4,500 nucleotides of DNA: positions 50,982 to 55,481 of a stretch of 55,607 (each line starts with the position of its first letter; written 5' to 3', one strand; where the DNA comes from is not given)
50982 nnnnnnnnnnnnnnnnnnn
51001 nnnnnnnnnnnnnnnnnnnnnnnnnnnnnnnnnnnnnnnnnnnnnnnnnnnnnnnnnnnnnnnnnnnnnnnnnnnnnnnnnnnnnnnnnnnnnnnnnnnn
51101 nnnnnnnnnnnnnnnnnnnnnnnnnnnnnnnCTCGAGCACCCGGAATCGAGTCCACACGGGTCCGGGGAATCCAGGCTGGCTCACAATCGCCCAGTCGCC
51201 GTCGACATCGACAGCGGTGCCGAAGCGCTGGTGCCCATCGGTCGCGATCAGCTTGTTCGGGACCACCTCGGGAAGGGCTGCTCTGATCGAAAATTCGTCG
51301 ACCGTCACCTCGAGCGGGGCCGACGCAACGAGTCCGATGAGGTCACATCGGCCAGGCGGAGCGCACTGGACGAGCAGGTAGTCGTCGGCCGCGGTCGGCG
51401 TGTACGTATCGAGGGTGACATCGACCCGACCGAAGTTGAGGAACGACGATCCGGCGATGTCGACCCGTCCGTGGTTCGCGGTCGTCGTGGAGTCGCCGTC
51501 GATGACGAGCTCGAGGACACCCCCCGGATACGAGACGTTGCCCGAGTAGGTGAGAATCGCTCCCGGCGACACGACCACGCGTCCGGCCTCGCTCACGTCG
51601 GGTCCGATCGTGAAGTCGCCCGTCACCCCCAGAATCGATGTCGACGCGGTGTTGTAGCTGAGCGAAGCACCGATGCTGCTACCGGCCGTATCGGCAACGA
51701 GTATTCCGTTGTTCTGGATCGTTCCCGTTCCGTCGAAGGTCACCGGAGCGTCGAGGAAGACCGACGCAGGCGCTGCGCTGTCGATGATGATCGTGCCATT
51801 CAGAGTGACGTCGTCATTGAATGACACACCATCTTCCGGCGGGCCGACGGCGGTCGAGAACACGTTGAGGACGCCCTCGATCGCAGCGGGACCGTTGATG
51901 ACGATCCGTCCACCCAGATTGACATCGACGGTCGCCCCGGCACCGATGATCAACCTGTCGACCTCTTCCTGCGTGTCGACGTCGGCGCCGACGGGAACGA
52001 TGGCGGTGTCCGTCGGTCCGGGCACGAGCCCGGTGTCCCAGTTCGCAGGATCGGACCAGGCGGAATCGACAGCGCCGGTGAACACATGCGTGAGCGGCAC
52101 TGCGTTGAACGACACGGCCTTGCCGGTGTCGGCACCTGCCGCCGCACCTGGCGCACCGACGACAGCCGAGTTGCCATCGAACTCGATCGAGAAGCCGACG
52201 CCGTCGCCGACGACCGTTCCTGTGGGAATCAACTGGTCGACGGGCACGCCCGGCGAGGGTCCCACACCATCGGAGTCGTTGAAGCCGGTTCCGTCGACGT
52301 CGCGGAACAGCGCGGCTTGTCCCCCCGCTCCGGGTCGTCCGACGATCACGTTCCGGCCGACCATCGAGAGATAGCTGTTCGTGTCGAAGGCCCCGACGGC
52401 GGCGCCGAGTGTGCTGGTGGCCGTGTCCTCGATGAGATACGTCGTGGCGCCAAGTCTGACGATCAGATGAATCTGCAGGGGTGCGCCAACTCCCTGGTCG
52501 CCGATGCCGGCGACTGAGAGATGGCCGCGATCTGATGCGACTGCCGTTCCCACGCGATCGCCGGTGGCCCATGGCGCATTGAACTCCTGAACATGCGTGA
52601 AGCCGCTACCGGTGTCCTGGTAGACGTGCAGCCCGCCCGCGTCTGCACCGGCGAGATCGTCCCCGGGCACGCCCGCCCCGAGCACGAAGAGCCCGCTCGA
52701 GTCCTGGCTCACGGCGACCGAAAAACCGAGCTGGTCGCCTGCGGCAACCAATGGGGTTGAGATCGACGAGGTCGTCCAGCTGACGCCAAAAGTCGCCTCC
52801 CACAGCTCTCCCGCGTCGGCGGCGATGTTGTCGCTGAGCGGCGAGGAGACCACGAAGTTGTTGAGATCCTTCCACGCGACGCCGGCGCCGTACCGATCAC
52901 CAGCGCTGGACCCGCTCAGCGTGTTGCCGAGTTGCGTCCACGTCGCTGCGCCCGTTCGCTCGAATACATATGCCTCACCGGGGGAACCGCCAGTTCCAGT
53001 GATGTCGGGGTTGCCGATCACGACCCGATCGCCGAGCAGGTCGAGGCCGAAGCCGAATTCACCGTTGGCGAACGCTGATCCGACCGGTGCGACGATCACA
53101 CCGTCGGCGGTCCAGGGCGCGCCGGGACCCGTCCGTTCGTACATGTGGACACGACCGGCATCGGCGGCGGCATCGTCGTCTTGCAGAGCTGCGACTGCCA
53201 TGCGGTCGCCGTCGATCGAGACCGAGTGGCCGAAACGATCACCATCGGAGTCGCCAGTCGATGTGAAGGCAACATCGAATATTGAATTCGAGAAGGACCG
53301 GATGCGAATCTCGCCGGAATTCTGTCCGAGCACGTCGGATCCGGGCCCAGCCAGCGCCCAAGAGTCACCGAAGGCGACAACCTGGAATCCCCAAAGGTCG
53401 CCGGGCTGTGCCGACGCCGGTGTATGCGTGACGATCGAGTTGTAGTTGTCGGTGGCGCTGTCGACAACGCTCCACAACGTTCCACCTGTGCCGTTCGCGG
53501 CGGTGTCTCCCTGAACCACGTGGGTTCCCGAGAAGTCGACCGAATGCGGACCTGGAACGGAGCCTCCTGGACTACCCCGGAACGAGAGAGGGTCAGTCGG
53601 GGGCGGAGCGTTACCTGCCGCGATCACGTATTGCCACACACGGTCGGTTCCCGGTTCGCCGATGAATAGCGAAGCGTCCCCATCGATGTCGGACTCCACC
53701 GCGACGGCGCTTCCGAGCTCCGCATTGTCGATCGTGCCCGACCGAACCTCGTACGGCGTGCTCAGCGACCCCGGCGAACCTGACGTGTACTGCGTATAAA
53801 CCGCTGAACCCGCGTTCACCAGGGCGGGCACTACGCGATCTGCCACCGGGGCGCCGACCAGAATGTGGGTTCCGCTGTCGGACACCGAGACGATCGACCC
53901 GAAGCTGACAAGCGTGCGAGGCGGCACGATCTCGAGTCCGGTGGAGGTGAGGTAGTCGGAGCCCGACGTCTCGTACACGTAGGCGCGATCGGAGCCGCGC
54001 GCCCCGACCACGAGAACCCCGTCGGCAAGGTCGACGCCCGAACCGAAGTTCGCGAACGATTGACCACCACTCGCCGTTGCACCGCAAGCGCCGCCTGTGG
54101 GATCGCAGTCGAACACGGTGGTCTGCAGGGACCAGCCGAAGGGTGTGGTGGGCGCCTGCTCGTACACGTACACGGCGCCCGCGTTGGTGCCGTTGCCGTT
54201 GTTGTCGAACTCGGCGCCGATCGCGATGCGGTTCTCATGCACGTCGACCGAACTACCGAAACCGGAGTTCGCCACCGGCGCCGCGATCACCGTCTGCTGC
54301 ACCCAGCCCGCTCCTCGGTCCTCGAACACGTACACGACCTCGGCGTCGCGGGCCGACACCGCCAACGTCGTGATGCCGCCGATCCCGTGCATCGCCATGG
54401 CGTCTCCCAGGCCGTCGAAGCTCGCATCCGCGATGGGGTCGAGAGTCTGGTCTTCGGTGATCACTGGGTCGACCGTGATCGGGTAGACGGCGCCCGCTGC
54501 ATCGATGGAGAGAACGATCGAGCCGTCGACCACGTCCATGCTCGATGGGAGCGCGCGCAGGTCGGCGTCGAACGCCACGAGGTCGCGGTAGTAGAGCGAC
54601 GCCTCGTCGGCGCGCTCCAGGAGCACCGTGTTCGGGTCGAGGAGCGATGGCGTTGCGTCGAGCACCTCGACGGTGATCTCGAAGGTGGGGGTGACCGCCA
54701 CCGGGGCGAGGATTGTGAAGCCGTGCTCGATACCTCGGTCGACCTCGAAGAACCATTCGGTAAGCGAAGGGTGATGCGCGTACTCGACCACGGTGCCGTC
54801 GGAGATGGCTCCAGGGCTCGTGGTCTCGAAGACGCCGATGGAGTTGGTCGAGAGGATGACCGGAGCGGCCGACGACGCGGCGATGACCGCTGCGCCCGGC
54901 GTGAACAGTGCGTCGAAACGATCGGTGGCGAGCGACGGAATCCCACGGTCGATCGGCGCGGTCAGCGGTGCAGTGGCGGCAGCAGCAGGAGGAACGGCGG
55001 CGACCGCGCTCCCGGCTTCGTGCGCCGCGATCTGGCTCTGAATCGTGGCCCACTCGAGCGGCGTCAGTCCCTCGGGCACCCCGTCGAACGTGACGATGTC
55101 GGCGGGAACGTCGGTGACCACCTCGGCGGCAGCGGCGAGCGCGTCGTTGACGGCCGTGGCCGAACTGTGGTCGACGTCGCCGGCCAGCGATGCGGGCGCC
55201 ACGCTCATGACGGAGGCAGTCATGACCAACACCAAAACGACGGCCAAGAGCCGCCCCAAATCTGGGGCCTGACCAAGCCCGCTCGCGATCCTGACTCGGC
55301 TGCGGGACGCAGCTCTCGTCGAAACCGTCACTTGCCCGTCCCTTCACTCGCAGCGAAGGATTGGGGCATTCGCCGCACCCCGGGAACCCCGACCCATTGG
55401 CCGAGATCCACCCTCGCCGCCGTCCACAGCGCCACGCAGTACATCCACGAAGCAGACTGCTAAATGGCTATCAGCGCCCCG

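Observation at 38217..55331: One 17.1-kb ORF encodes a 5,704-aa secreted protein with an unusual domain combination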

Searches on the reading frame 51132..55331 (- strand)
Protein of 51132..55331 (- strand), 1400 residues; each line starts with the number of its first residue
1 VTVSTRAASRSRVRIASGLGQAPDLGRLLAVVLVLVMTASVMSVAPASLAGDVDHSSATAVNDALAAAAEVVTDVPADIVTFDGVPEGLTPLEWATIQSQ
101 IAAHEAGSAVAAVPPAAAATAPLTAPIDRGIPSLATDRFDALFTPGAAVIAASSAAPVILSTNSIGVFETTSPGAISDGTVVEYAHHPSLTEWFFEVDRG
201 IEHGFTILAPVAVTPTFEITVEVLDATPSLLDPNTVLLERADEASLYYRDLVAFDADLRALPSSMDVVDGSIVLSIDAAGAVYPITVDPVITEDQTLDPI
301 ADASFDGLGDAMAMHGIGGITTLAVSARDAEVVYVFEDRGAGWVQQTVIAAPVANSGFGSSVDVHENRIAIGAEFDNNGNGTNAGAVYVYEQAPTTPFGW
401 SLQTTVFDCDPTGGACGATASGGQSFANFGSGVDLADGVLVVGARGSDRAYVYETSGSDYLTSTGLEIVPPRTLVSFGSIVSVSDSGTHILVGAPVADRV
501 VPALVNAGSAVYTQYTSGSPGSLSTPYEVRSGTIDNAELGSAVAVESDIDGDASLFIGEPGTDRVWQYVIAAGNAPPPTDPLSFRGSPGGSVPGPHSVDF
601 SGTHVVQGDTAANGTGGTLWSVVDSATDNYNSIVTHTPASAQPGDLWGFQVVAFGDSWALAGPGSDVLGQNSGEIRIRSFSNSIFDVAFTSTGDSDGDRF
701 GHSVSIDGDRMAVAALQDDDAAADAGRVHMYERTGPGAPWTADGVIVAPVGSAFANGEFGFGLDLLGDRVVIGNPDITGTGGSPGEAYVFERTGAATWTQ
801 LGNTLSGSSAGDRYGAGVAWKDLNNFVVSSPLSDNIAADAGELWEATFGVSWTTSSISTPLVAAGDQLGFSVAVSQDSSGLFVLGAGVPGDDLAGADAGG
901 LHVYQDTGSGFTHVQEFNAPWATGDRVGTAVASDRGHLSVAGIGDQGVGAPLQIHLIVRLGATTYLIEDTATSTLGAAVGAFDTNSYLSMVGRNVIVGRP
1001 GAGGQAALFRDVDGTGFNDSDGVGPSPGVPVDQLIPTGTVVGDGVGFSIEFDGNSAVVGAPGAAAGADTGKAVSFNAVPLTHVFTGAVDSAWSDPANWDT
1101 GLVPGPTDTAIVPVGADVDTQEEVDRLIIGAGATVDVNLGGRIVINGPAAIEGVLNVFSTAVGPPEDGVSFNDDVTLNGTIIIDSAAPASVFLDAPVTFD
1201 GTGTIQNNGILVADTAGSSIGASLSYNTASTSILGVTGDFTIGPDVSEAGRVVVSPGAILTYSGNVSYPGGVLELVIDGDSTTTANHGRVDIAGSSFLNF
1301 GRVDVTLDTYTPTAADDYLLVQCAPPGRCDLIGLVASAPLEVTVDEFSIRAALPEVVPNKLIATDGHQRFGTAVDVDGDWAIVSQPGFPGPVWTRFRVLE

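Call 4: search_protein_families(library=pfam, proteins=[window:51132-55331:-], max_evalue=0.01)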
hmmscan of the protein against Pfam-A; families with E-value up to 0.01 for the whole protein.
window:51132-55331:- (1400 aa): 1 family
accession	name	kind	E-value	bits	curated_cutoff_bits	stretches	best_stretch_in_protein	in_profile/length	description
PF14312.12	FG-GAP_2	-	8.6e-30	103.1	23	3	343-390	1-49/49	FG-GAP repeat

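Call 6: search_protein_families(library=ncbifam, proteins=[window:51132-55331:-], max_evalue=1)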
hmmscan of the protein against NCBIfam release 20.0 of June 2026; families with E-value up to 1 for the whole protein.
window:51132-55331:- (1400 aa): 0 families

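Call 8: search_solved_structures(query=window:51132-55331:-, max_evalue=0.1)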
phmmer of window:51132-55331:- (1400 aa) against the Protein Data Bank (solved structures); distinct sequences matched with E-value up to 0.1: 0.

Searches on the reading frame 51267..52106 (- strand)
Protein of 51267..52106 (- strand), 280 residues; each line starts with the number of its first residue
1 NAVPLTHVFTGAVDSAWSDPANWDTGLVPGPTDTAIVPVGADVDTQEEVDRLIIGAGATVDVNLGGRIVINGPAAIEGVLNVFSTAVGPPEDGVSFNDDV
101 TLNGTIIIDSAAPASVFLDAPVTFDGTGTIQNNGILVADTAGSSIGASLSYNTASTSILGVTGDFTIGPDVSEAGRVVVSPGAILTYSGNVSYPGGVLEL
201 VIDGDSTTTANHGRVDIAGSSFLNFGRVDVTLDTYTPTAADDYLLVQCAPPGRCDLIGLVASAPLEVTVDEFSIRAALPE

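Call 91: search_protein_families(library=pfam, alignment_id=A3, max_evalue=1)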
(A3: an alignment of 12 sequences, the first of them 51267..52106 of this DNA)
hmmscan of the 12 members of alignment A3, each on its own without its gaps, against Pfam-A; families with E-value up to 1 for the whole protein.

A. member 1, window:51267-52106:- (280 aa): 0 families

B. families by the number of members that match (of 12 scanned): 14 families
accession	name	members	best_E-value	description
PF10162.14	G8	5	1.7e-05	G8 domain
PF14828.11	Amnionless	2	0.035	Amnionless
PF05594.20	Fil_haemagg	2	0.23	Haemagglutinin repeat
PF11765.13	Hyphal_reg_CWP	1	0.0038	Hyphally regulated cell wall protein N-terminal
PF11578.13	DUF3237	1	0.014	Protein of unknown function (DUF3237)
PF23981.1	DUF7305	1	0.031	Domain of unknown function (DUF7305)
PF18454.7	Mtd_N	1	0.053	Major tropism determinant N-terminal domain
PF18914.6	DUF5666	1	0.15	Domain of unknown function (DUF5666)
PF12951.13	PATR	1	0.26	Passenger-associated-transport-repeat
PF13953.12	PapC_C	1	0.3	PapC C-terminal domain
PF03422.21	CBM_6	1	0.47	Carbohydrate binding module (family 6)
PF04357.19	TamB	1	0.57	TamB, inner membrane protein subunit of TAM complex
PF18886.6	DUF5649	1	0.67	Repeats of unknown function (DUF5649)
PF24393.1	Pepco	1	0.82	Pepco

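Call 92: search_solved_structures(query=A3, max_evalue=10)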
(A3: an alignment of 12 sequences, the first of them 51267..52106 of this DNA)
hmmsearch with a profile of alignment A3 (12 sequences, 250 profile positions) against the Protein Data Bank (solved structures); distinct sequences matched with E-value up to 10: 15.
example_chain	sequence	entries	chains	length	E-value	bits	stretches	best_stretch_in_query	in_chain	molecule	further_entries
8gl6_D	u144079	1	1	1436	4.2e-07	33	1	3-91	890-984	RemA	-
3a1m_A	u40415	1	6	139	0.012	18.4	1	86-171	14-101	chimera of thrombin cleavage site, Tail-associated lysozyme, Fibritin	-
4jiw_A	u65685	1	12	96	0.053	16.3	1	80-168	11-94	Tail-associated lysozyme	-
6p22_A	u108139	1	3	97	0.057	16.2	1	80-168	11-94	CHIMERA OF CENTRAL SPIKE PROTEINS GP5 FROM PHAGE T4 AND PVC8 FROM PVC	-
3goh_A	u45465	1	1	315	0.057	16.2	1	14-40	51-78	Alcohol dehydrogenase, zinc-containing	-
9f4a_BB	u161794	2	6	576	0.084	15.7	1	50-167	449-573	Baseplate central spike protein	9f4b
2z6b_A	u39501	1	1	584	0.12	15.2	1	50-172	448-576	Tail-associated lysozyme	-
1wth_A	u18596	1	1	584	0.12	15.2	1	50-172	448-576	Tail-associated lysozyme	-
1k28_A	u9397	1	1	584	0.12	15.2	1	50-172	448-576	TAIL-ASSOCIATED LYSOZYME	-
1pdl_A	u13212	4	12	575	0.31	13.8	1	50-167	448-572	Tail-associated lysozyme | Peptidoglycan hydrolase gp5 | gp5, baseplate central spike protein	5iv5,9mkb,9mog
4jj2_A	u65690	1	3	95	0.33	13.7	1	80-167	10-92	Tail-associated lysozyme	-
8z5u_0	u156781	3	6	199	0.4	13.4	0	74-120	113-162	Leucine-rich repeat protein | LRR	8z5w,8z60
4jiv_A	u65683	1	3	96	0.42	13.4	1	80-167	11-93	Tail-associated lysozyme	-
4osd_A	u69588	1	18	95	0.49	13.2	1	80-167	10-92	Tail-associated lysozyme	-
4ku0_A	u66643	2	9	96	0.49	13.2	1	80-167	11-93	Tail-associated lysozyme | Baseplate central spike complex protein gp5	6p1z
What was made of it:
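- On G8 domain (PF10162) / beta-helix insert: Five of 12 homologous copies hit G8 (best E 1.7e-5), and the profile hits RemA 8gl6 at E 4e-7 (calls 91, 92).
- The insert resembles G8, and its profile hits the RemA chain 8gl6 (E 4e-7) (calls 91, 92).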
